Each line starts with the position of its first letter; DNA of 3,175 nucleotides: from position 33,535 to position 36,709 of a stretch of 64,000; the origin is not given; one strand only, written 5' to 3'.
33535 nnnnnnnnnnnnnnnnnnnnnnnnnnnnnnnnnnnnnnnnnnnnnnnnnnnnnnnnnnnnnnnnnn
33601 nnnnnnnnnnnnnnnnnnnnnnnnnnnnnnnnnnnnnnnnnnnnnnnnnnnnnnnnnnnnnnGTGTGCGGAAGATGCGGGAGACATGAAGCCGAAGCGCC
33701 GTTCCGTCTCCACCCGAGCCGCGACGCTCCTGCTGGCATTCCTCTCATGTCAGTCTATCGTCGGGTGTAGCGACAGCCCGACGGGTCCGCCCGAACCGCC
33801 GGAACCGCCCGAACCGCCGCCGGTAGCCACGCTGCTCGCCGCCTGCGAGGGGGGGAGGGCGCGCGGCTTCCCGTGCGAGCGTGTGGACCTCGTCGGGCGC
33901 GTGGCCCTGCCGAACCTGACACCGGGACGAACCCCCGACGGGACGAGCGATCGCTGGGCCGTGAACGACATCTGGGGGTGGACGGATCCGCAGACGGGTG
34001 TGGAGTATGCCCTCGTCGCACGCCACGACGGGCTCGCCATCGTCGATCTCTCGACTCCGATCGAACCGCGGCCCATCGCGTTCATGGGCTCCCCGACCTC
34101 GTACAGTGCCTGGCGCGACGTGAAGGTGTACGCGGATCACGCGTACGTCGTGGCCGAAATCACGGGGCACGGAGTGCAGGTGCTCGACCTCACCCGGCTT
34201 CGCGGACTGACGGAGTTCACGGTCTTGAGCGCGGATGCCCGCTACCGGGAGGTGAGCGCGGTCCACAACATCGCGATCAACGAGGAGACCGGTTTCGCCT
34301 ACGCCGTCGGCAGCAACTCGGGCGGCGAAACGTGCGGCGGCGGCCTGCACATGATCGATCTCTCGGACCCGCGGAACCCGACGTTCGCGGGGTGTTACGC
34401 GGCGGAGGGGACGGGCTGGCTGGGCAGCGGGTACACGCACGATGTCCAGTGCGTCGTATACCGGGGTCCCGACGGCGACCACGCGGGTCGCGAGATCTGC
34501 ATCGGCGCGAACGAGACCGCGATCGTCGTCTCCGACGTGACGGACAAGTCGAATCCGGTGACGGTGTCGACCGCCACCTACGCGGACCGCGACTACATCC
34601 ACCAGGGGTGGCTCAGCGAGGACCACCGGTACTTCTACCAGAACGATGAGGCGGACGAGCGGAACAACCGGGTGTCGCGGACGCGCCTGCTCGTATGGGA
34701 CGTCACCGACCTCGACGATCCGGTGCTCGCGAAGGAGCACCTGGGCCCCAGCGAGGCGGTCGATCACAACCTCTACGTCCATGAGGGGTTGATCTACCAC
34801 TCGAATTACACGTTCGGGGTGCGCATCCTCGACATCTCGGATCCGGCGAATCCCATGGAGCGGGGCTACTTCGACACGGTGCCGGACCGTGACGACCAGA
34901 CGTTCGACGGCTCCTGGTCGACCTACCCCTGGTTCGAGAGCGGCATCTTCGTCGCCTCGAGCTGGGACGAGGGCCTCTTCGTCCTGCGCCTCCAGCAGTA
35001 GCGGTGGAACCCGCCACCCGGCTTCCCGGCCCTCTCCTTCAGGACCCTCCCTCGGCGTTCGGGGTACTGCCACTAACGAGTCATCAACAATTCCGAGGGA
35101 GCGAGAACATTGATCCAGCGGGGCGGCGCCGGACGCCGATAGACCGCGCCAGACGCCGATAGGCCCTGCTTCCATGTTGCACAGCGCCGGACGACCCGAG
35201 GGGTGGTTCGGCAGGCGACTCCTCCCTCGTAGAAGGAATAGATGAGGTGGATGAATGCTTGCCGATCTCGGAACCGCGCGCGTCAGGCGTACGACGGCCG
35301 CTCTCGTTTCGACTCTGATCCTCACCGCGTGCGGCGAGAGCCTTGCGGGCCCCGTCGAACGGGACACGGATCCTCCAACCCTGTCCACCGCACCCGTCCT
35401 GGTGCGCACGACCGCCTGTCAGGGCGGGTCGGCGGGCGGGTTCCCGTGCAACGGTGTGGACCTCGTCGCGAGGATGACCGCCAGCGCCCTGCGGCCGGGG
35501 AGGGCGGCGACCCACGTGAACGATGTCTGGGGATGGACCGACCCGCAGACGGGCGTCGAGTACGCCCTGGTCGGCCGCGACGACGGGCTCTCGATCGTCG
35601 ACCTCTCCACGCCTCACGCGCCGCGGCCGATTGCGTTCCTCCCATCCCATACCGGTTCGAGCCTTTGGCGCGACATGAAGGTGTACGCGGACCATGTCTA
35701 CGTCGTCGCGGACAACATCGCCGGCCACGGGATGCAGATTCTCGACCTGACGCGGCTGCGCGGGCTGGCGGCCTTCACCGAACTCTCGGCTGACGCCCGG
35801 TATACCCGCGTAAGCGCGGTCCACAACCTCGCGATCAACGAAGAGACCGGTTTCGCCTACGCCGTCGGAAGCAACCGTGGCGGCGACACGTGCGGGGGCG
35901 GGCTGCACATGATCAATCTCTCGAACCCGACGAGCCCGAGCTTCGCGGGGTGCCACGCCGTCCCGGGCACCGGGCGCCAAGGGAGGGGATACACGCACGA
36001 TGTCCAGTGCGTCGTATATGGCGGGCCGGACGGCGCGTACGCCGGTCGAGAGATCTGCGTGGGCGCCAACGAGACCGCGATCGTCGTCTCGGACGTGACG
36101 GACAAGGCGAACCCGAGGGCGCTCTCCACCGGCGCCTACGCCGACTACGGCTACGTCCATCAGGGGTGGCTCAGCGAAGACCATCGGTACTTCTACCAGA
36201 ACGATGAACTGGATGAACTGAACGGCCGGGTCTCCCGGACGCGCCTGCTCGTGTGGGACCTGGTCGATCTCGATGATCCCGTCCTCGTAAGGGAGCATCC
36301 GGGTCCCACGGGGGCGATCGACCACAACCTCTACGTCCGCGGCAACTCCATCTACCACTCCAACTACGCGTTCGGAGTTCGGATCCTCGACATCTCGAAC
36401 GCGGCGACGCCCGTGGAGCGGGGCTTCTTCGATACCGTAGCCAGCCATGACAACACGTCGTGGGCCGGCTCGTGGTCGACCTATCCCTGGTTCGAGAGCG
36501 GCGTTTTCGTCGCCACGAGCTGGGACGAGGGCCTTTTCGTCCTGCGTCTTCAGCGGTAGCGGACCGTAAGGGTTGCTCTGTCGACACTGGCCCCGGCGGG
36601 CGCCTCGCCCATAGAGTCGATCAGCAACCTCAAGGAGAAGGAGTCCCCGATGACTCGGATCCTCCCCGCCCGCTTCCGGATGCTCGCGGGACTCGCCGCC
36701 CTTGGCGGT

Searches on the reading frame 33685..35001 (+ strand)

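Call 40: search_protein_families(library=pfam, proteins=[window:33685-35001:+], max_evalue=0.0001)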
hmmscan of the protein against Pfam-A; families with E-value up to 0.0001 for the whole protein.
window:33685-35001:+ (438 aa): 1 family
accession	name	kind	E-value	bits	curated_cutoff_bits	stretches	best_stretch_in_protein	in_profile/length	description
PF08309.17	LVIVD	-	5.6e-12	45.2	20.2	0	380-398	24-42/42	LVIVD repeat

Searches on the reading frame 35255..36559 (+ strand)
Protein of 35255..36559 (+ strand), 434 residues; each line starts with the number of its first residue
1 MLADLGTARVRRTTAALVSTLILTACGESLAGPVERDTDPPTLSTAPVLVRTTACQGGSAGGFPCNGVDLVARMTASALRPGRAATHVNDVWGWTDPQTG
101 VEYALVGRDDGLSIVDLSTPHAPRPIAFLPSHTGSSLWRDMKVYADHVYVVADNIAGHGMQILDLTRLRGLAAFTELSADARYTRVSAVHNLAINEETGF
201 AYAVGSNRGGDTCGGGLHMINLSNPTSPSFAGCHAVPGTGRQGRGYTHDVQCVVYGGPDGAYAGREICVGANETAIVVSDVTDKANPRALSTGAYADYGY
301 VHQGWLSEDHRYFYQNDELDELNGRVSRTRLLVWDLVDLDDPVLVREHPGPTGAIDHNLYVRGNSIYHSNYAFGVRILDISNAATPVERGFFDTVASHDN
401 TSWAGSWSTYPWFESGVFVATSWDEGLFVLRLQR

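Call 40: search_protein_families(library=pfam, proteins=[window:35255-36559:+], max_evalue=0.0001)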
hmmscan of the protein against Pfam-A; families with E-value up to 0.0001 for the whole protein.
window:35255-36559:+ (434 aa): 1 family
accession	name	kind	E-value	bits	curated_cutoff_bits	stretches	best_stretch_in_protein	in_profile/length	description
PF08309.17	LVIVD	-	2.9e-08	33.3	20.2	0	374-394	22-42/42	LVIVD repeat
